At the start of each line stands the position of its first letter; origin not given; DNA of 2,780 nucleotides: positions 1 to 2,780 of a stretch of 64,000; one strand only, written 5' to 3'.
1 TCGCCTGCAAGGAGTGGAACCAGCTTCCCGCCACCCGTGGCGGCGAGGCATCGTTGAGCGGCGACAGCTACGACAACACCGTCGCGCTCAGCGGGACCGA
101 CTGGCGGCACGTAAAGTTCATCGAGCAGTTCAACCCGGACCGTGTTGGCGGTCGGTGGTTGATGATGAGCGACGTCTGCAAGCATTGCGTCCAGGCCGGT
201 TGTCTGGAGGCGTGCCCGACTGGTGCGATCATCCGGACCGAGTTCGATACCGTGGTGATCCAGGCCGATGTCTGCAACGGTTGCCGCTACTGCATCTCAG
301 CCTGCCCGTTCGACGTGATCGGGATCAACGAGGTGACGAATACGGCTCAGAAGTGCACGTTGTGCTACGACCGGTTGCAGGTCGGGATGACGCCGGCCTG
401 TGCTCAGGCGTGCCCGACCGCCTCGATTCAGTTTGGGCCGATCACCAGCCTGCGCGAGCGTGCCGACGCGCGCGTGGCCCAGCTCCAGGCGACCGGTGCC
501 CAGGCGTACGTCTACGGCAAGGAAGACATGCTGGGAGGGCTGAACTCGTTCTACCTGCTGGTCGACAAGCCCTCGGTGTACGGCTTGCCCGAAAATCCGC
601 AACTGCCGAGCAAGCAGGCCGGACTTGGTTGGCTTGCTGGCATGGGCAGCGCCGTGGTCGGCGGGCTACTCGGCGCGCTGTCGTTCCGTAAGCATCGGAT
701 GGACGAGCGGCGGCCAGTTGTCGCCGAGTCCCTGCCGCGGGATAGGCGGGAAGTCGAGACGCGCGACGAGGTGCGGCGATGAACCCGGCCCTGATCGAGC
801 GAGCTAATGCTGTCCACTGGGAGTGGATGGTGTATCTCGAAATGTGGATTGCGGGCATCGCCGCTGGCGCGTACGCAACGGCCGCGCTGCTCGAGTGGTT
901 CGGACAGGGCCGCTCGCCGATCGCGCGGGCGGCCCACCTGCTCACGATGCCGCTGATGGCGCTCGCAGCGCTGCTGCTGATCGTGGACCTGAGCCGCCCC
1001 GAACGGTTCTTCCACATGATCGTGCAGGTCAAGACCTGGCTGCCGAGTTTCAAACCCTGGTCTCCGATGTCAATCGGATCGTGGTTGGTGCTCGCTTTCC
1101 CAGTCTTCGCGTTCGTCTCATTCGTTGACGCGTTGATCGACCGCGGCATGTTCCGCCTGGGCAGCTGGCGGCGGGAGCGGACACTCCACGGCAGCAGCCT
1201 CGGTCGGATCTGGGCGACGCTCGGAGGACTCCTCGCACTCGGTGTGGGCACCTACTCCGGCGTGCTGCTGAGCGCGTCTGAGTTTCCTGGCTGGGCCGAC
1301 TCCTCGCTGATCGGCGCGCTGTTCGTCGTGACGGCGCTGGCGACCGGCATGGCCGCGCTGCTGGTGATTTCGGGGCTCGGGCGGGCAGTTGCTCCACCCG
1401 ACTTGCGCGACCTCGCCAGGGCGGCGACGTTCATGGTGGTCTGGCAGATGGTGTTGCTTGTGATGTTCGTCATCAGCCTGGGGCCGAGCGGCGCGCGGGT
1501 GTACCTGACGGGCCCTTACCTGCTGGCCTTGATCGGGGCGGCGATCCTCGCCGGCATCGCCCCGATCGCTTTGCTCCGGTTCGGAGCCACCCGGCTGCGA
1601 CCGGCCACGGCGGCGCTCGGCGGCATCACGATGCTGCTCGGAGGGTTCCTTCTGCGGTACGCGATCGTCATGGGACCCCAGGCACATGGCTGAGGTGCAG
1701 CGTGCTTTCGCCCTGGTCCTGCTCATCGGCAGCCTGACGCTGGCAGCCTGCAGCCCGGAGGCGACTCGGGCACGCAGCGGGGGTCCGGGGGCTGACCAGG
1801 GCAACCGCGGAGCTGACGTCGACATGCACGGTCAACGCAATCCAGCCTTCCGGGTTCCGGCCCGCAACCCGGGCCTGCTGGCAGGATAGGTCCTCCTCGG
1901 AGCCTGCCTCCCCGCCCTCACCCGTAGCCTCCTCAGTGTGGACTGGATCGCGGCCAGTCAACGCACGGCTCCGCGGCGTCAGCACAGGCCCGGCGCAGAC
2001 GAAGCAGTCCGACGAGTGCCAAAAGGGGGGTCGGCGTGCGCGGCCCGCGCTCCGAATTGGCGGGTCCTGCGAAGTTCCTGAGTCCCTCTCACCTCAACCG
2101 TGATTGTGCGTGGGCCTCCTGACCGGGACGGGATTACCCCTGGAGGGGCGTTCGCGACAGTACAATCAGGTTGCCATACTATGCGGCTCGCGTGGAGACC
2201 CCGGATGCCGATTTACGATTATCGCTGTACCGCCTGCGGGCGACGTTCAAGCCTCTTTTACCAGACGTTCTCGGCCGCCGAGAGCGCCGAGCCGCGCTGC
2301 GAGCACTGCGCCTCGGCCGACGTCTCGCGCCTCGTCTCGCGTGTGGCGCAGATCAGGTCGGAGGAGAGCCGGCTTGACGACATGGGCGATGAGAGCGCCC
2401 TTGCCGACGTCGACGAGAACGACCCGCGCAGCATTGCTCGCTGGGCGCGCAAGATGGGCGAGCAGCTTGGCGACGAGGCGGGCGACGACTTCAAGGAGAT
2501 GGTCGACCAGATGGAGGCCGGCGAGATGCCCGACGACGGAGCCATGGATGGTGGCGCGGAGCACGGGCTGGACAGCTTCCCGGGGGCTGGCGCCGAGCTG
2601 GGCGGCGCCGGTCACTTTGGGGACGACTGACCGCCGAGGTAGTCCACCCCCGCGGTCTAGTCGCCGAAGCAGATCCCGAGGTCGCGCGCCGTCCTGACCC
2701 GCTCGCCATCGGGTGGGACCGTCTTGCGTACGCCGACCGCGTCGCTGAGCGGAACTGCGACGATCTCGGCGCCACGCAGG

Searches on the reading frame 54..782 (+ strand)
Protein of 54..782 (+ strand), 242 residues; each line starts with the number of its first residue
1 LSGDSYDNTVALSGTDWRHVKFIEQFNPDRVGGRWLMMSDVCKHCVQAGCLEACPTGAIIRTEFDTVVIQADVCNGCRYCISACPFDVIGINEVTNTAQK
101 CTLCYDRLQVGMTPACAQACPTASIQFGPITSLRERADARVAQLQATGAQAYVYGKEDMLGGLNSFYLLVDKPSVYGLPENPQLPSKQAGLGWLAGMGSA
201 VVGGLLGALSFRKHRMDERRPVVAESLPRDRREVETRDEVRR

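Call 26: search_protein_families(library=pfam, proteins=[window:54-782:+], max_evalue=0.00001)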
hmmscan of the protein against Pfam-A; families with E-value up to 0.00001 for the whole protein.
window:54-782:+ (242 aa): 7 families
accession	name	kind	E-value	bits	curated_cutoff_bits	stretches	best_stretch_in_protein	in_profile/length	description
PF13247.11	Fer4_11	-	2.3e-25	89.1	26.2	1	34-128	2-98/100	4Fe-4S dicluster domain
PF13187.11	Fer4_9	-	2.5e-08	34.2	27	0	74-123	2-50/52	4Fe-4S dicluster domain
PF12838.12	Fer4_7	-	2.8e-08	34.5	27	0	42-88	2-52/52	4Fe-4S dicluster domain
PF12837.12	Fer4_6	-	1.9e-07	31.1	25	0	67-89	2-24/24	4Fe-4S binding domain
PF13484.11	Fer4_16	-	1.2e-06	29.6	30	0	74-101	2-29/66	4Fe-4S double cluster binding domain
PF13237.11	Fer4_10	-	1.4e-06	28.5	25.5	0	39-85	6-53/53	4Fe-4S dicluster domain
PF00037.32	Fer4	-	4.6e-06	26.7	21.1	0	67-89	1-23/24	4Fe-4S binding domain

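Call 80: search_protein_families(library=ncbifam, proteins=[window:54-782:+], max_evalue=0.001)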
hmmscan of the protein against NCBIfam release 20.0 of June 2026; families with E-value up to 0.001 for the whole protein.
window:54-782:+ (242 aa): 42 families (the best 25 are shown)
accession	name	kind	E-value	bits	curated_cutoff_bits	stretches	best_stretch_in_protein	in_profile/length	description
TIGR01582.1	FDH-beta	equivalog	6.5e-44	150.1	334.7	1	5-205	58-261/283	formate dehydrogenase subunit beta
NF045715.1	sulf_resp_HmcB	equivalog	8.1e-29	100.7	420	1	15-174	81-240/307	sulfate respiration complex iron-sulfur protein HmcB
TIGR02951.1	DMSO_dmsB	equivalog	2.1e-27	96.1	214.1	1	35-136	57-159/161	DMSO/selenate family reductase complex B subunit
NF008134.0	PRK10882.1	equivalog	6.7e-26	91.1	263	1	7-146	75-224/329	hydrogenase 2 operon protein HybA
TIGR03478.1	DMSO_red_II_bet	subfamily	8.1e-25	87.4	480.7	1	35-128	124-218/321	DMSO reductase family type II enzyme, iron-sulfur subunit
NF042979.1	EthbenzDh_ebdB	equivalog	4.5e-24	85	740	1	35-131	141-243/354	ethylbenzene dehydrogenase subunit beta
TIGR03149.1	cyt_nit_nrfC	equivalog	5.5e-24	84.8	377.6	1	39-134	91-188/225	cytochrome c nitrite reductase Fe-S protein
NF011569.0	PRK14993.1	equivalog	2.1e-23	83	416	1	37-140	95-198/244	tetrathionate reductase subunit TtrB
NF045797.1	DsrO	equivalog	1.9e-21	76.6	200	1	18-132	78-204/235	sulfate reduction electron transfer complex DsrMKJOP subunit DsrO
TIGR01660.1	narH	equivalog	9.9e-21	73.7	524.05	1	38-121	179-263/492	nitrate reductase subunit beta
NF009408.0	PRK12769.1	equivalog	8.3e-19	67.1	1003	1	18-146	30-163/659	formate-dependent uric acid utilization protein AegA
NF041715.1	arsenate_red_ArrB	equivalog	1e-18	67.8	450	2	34-94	49-109/233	arsenate respiratory reductase iron-sulfur subunit ArrB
NF009451.0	PRK12809.1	equivalog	1e-15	57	1154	1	39-131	53-140/639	formate-dependent uric acid utilization protein YgfT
NF007382.0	PRK09898.1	equivalog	2.5e-11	43.5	213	1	33-126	114-199/208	ferredoxin-like protein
NF042909.1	FMH_DH_FwdF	exception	1.4e-10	40.8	375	1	27-126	212-312/336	tungsten-dependent formylmethanofuran dehydrogenase subunit FwdF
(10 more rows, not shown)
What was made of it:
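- Checked: The Fe-S subunit's best match is FDH-beta, but well below its cutoff (calls 26, 80).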

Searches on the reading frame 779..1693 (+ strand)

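Call 26: search_protein_families(library=pfam, proteins=[window:779-1693:+], max_evalue=0.00001)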
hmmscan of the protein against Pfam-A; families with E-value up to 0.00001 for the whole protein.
window:779-1693:+ (304 aa): 2 families
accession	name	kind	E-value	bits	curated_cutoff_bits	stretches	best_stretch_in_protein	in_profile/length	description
PF03916.19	NrfD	-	1.9e-23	84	25.8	1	6-301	3-309/313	Polysulphide reductase, NrfD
PF14589.11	NrfD_2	-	1.1e-11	45.5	27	1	12-301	12-273/281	Polysulfide reductase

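Call 80: search_protein_families(library=ncbifam, proteins=[window:779-1693:+], max_evalue=0.001)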
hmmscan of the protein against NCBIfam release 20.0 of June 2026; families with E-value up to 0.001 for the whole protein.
window:779-1693:+ (304 aa): 1 family
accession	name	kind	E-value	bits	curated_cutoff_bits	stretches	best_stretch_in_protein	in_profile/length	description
TIGR03148.1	cyt_nit_nrfD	equivalog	3.3e-06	26.6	347.6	1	11-238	7-239/316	cytochrome c nitrite reductase subunit NrfD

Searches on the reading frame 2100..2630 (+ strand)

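Call 26: search_protein_families(library=pfam, proteins=[window:2100-2630:+], max_evalue=0.00001)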
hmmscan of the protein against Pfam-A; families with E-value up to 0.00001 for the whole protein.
window:2100-2630:+ (176 aa): 1 family
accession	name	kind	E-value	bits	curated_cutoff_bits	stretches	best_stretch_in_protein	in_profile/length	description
PF09723.15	Zn_ribbon_8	-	2.4e-11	43.9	34.4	1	36-79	1-41/41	Zinc ribbon domain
